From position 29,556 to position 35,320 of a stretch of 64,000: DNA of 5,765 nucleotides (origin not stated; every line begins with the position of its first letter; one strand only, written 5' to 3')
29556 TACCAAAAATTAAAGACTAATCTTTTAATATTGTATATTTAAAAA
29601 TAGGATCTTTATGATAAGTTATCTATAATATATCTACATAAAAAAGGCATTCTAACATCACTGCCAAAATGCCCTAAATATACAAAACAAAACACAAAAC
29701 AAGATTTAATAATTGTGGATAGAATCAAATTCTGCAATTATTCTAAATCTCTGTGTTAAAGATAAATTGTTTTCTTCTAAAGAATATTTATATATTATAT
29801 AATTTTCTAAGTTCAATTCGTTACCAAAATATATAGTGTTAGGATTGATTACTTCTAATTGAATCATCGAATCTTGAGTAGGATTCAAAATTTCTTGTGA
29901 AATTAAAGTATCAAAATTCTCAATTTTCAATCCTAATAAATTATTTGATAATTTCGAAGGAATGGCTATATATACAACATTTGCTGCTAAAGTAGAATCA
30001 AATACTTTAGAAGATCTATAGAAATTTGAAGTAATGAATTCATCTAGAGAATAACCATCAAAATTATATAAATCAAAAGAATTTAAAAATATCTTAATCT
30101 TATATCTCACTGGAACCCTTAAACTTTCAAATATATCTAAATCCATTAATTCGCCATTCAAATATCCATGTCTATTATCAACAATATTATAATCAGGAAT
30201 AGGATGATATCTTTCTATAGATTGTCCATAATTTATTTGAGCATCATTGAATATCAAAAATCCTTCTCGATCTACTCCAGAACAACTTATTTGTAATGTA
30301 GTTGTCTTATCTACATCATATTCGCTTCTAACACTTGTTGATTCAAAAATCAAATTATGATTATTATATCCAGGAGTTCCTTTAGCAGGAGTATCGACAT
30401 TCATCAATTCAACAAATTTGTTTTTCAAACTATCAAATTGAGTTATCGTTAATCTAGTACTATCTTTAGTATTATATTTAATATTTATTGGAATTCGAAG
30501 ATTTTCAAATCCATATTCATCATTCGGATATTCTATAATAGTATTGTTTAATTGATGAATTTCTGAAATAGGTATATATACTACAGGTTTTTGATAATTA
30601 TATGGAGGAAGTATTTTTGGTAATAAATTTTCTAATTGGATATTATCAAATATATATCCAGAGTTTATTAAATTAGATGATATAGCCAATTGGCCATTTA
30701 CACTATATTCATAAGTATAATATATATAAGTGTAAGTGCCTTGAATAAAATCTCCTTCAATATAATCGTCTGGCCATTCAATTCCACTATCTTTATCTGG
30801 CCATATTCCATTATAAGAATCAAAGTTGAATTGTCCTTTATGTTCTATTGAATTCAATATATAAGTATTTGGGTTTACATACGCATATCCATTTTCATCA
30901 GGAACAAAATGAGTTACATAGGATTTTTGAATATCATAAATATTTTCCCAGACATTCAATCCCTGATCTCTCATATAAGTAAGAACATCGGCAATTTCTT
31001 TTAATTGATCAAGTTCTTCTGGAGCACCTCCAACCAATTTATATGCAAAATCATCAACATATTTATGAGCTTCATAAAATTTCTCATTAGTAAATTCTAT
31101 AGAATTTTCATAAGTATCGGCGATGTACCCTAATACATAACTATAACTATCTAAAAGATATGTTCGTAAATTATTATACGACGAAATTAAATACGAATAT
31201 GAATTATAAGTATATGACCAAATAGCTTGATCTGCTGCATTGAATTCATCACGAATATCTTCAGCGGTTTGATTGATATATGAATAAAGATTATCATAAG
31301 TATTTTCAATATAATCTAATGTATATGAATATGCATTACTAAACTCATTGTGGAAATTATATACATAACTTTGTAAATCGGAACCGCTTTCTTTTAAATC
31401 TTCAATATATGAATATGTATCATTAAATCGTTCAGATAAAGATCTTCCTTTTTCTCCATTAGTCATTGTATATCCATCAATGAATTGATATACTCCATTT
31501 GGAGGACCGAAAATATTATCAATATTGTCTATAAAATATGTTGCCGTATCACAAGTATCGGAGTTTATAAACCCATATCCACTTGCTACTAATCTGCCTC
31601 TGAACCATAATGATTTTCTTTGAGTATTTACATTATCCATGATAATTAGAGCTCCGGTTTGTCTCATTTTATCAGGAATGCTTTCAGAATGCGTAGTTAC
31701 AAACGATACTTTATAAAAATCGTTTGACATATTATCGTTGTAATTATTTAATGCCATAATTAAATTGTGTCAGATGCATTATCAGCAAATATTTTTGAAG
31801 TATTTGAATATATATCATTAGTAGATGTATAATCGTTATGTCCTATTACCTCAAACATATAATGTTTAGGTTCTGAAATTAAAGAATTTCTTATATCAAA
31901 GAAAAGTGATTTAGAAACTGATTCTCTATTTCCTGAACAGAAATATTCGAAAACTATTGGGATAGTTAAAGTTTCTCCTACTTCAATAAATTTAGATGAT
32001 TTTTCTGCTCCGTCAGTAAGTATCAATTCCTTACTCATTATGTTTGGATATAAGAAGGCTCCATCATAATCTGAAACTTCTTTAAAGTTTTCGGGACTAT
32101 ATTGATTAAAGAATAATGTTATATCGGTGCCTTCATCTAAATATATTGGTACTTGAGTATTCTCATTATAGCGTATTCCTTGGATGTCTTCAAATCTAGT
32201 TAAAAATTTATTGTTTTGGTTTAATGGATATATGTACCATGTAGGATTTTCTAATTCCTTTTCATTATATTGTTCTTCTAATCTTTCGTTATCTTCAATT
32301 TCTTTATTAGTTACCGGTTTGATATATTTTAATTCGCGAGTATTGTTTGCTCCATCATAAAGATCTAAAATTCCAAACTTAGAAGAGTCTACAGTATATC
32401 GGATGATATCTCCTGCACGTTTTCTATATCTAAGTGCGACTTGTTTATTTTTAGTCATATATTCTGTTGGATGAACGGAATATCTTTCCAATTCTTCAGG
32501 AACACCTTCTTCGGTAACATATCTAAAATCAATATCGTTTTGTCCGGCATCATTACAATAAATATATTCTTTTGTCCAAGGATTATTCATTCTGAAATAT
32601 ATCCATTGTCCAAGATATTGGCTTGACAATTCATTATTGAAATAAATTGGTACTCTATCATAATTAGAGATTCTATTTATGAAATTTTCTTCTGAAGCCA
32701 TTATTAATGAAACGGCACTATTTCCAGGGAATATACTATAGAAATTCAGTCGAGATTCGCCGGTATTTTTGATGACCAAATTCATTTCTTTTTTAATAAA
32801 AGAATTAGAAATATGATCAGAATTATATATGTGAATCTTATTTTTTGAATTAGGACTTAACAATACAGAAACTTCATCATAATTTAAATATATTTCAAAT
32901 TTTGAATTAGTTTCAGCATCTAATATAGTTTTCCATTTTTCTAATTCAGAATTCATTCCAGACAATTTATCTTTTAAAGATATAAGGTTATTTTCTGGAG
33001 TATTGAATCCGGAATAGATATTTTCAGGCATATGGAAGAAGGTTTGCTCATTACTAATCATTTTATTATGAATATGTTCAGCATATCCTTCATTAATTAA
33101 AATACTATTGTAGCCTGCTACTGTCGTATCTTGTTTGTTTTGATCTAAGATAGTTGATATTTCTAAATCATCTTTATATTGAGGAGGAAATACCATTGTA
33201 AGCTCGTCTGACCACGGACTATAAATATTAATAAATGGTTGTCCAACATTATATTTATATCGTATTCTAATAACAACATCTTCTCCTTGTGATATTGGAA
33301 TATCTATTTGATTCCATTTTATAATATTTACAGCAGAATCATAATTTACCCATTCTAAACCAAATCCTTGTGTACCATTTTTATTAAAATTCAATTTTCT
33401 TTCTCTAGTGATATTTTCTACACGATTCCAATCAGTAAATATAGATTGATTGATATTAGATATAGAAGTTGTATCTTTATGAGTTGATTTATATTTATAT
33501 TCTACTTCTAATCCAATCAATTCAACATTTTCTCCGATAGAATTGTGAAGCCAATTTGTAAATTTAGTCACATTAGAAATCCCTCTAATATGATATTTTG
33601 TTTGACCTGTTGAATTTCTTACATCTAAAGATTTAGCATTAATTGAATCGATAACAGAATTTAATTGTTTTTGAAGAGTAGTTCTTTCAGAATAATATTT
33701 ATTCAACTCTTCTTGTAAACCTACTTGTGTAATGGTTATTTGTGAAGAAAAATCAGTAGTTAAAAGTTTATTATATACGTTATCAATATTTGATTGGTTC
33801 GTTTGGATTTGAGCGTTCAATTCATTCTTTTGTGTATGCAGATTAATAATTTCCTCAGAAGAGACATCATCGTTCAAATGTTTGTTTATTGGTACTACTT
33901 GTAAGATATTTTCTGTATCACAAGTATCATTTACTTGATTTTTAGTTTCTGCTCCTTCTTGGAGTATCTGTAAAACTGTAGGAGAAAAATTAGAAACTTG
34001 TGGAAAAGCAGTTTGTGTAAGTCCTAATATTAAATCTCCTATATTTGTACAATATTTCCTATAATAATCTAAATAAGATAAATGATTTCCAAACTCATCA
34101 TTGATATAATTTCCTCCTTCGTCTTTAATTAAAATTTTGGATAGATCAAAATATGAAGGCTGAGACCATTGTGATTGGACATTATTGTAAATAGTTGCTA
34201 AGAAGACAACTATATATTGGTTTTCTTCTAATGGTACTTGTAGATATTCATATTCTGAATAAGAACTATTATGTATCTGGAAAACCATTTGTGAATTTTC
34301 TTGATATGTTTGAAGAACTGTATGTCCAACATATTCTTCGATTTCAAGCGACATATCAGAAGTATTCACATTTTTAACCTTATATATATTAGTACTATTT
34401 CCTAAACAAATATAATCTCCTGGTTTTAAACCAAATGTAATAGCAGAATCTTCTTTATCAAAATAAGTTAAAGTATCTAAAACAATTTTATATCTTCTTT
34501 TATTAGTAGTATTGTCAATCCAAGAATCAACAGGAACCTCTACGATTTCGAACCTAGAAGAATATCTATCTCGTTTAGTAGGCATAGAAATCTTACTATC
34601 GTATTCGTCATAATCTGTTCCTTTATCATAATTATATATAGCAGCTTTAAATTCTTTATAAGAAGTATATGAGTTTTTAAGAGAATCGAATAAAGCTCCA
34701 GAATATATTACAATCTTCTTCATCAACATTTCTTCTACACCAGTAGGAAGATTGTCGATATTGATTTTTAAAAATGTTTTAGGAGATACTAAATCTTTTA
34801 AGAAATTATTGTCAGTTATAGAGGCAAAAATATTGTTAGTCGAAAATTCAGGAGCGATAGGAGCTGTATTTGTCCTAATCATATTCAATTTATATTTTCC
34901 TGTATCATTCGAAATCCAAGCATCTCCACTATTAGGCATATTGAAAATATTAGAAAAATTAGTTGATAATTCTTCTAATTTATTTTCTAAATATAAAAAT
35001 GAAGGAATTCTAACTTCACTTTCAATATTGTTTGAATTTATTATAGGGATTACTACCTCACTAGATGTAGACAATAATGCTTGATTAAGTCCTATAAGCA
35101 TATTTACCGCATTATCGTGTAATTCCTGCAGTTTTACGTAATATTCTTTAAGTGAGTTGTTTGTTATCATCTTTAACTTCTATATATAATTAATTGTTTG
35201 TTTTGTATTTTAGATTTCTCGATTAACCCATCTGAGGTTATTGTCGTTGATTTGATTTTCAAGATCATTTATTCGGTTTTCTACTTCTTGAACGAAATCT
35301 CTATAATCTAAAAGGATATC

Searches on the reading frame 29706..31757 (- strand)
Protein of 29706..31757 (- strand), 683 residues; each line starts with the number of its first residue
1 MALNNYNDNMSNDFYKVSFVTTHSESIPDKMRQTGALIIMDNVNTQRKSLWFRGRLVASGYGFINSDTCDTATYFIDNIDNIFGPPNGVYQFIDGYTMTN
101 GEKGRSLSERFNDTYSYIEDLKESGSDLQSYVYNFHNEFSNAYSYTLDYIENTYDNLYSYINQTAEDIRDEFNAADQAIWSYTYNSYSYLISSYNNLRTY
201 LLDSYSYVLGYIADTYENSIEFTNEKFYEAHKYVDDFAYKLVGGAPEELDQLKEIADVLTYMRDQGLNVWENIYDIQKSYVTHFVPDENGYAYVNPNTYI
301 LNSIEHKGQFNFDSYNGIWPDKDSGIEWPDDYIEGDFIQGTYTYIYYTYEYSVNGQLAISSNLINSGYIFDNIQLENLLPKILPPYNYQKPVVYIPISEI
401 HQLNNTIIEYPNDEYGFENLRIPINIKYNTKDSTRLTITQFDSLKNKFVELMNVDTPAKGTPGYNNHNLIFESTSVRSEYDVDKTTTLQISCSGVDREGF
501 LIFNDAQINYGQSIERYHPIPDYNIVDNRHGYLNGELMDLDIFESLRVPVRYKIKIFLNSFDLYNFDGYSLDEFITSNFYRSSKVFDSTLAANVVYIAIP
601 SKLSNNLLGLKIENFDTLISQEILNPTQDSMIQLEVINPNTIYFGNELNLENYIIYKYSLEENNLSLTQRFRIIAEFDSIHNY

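Call 8: search_protein_families(library=phrogs, proteins=[window:29706-31757:-], max_evalue=0.001)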
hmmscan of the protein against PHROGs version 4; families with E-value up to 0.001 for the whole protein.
window:29706-31757:- (683 aa): 1 family
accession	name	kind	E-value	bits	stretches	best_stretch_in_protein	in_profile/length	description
phrog_4757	-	unknown function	0.00044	20.6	1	229-260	93-124/359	-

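Call 10: search_protein_families(library=pfam, proteins=[window:29706-31757:-], max_evalue=0.001)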
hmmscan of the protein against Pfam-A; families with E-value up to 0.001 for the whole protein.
window:29706-31757:- (683 aa): 0 families

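Call 47: search_solved_structures(query=window:29706-31757:-, max_evalue=1)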
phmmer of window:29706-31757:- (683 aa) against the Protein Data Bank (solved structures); distinct sequences matched with E-value up to 1: 0.

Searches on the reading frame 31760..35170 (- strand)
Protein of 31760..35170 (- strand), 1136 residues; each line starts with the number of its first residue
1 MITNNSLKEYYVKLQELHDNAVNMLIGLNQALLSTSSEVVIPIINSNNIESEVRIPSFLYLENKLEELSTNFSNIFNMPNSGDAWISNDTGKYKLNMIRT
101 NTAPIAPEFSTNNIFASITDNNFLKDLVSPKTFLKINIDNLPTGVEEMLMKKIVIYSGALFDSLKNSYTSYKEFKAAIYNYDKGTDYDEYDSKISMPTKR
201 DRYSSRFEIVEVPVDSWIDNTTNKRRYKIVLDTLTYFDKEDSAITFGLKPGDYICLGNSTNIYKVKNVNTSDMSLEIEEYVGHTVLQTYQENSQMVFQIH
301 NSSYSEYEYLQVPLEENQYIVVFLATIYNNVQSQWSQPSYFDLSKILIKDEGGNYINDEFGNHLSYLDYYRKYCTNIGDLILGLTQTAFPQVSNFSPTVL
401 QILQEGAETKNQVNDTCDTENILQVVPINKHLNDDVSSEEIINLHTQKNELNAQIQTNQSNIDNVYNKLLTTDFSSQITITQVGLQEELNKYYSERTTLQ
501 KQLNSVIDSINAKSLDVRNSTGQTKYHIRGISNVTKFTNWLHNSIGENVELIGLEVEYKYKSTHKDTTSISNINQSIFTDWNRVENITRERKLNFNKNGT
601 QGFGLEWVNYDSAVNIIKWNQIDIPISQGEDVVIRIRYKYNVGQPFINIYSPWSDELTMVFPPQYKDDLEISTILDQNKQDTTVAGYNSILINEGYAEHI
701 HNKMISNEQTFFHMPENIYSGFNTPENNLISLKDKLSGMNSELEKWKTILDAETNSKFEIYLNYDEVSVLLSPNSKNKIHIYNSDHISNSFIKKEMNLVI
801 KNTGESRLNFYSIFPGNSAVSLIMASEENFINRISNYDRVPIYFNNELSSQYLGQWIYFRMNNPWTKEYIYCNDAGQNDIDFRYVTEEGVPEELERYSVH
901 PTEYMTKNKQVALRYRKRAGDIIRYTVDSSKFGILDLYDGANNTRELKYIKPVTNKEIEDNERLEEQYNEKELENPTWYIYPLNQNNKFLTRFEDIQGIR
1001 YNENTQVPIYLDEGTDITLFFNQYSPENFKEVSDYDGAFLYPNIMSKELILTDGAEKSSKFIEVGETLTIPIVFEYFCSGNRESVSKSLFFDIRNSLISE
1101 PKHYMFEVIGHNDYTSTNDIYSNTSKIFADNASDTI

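Call 8: search_protein_families(library=phrogs, proteins=[window:31760-35170:-], max_evalue=0.001)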
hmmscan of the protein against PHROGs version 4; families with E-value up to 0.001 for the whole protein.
window:31760-35170:- (1136 aa): 1 family
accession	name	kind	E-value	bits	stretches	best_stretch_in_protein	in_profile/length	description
phrog_29329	-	unknown function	3.4e-53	181.7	1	3-866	8-844/1092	-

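Call 10: search_protein_families(library=pfam, proteins=[window:31760-35170:-], max_evalue=0.001)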
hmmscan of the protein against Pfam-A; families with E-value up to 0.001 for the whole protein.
window:31760-35170:- (1136 aa): 0 families

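Call 44: search_dna_similar(query=window:31760-35170:-, collection=phages, mode=protein, max_rows=25)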
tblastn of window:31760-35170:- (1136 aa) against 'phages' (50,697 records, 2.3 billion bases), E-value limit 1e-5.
Records with a match: 30; places in all: 30; records where one place covers at least 80% of the query: 0.
Best place of each record, by identity: <60% 30.
By first word of the organism name: Prevotella 15; uncultured 6; Tenacibaculum 5; Sphingomonas 2; Chryseobacterium 2.
By host as written in the record: Prevotella sp. 15; - 6; Tenacibaculum maritimum 3; Tenacibaculum sp. 2; Sphingomonas paucimobilis, Felix d'Herelle Reference Center for Phages host ... 2; Chryseobacterium indologenes MA9 2.
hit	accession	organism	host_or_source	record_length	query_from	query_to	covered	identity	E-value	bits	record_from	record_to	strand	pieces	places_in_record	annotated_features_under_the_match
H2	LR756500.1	uncultured phage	metagenomic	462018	55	827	68%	24.2%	2e-25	120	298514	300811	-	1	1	record has no annotation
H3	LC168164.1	Tenacibaculum phage pT24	Tenacibaculum sp.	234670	1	756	67%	23.1%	1e-25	121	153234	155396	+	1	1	hypothetical protein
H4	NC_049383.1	Tenacibaculum phage pT24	Tenacibaculum sp.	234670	1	756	67%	23.1%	1e-25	121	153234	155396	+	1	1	hypothetical protein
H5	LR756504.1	uncultured phage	metagenomic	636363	16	763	66%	21.1%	5e-9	67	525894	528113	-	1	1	record has no annotation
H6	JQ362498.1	Sphingomonas phage PAU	Sphingomonas paucimobilis, Felix ...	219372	160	750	52%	25.4%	5e-31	139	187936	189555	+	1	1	264: gp264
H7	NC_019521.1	Sphingomonas phage PAU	Sphingomonas paucimobilis, Felix ...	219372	160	750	52%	25.4%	5e-31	139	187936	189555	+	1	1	264: gp264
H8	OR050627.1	Chryseobacterium phage MA9V-1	Chryseobacterium indologenes MA9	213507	231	863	56%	23.6%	2e-25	120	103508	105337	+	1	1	hypothetical protein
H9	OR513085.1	Chryseobacterium phage MA9V-2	Chryseobacterium indologenes MA9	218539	231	863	56%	23.2%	2e-24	117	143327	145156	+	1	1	hypothetical protein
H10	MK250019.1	Prevotella phage Lak-A2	Prevotella sp.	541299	187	765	51%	24.8%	6e-14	83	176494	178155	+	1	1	record has no annotation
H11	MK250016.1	Prevotella phage Lak-A1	Prevotella sp.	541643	187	765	51%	24.6%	7e-14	83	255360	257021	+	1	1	record has no annotation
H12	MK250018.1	Prevotella phage Lak-A1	Prevotella sp.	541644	187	765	51%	24.6%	7e-14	83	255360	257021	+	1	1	record has no annotation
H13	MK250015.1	Prevotella phage Lak-A1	Prevotella sp.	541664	187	765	51%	24.6%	7e-14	83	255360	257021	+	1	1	record has no annotation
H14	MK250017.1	Prevotella phage Lak-A1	Prevotella sp.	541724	187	765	51%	24.6%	7e-14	83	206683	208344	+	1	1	record has no annotation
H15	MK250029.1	Prevotella phage Lak-C1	Prevotella sp.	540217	187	765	51%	24.6%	3e-13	81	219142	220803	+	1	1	record has no annotation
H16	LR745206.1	uncultured phage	metagenomic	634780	203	752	48%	24.5%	2e-12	78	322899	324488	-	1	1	record has no annotation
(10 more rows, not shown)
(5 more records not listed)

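Call 45: search_solved_structures(query=window:31760-35170:-, max_evalue=1)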
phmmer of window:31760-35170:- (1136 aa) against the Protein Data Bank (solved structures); distinct sequences matched with E-value up to 1: 1.
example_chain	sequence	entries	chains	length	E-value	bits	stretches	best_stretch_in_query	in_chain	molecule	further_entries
5izu_A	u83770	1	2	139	0.34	11.8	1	177-267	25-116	SH3 and multiple ankyrin repeat domains protein 3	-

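Call 48: get_annotated_region(hit=H8, flank=12000)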
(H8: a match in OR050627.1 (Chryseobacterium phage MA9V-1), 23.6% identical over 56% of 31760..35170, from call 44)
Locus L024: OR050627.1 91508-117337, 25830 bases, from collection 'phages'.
description: Chryseobacterium phage MA9V-1, complete genome.
organism: Chryseobacterium phage MA9V-1 (NCBI taxid 2936916)
taxonomy: Viruses; Duplodnaviria; Heunggongvirae; Uroviricota; Caudoviricetes
host: Chryseobacterium indologenes MA9; source: medical sewage; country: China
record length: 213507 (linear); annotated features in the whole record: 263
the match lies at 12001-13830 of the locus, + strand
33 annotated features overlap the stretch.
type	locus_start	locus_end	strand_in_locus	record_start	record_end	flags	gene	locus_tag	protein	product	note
CDS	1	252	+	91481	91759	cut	-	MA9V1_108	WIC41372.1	hypothetical protein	-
CDS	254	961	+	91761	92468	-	-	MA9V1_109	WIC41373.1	hypothetical protein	-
CDS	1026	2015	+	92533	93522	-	-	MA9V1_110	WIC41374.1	DEDDh 3'-5' exonuclease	-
CDS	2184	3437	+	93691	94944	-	-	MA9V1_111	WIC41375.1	hypothetical protein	-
CDS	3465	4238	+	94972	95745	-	-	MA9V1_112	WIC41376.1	hypothetical protein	-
CDS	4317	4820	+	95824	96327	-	-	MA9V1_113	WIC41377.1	hypothetical protein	-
CDS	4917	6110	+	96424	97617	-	-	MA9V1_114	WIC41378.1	hypothetical protein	-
CDS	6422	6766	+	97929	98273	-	-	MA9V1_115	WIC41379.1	septal ring lytic transglycosylase RlpA family protein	-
CDS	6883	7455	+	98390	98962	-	-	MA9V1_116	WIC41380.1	hypothetical protein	-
CDS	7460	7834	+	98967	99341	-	-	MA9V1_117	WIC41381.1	hypothetical protein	-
CDS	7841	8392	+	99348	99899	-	-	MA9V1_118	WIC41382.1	hypothetical protein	-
CDS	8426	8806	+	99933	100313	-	-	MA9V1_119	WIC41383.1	hypothetical protein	-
CDS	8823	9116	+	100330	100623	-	-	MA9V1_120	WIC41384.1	hypothetical protein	-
CDS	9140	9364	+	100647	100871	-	-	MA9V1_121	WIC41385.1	hypothetical protein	-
CDS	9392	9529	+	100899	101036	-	-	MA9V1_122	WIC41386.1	hypothetical protein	-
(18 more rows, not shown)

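Call 49: get_annotated_region(hit=H6, flank=12000)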
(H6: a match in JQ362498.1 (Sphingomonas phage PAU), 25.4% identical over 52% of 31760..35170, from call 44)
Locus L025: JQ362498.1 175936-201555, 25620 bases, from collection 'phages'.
description: Sphingomonas phage PAU, complete genome.
organism: Sphingomonas phage PAU (NCBI taxid 1150991)
taxonomy: Viruses; Duplodnaviria; Heunggongvirae; Uroviricota; Caudoviricetes
host: Sphingomonas paucimobilis, Felix d'Herelle Reference Center for Phages host #1398; source: silkworms; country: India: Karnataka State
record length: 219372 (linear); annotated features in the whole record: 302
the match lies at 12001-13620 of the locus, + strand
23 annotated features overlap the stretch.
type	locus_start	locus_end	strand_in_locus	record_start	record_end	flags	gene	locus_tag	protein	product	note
CDS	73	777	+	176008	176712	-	248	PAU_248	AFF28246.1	gp248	-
CDS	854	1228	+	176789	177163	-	249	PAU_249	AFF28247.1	gp249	-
CDS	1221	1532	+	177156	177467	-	250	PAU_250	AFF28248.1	gp250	-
CDS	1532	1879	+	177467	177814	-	251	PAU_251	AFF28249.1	gp251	-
CDS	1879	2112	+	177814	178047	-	252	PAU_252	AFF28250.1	gp252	-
CDS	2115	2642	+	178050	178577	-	253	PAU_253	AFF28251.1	gp253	-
CDS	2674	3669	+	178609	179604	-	254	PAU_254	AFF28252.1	gp254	NrdF-like ribonucleoside reductase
CDS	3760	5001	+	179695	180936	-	255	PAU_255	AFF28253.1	gp255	-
CDS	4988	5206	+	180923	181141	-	256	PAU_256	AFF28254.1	gp256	-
CDS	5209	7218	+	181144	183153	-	257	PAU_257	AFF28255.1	gp257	-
CDS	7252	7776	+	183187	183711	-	258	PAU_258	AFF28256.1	gp258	-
CDS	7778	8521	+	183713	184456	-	259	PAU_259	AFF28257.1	gp259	-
CDS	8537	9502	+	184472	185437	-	260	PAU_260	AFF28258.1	gp260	-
CDS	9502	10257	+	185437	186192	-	261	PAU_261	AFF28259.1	gp261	-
CDS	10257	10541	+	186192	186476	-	262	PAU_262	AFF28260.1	gp262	-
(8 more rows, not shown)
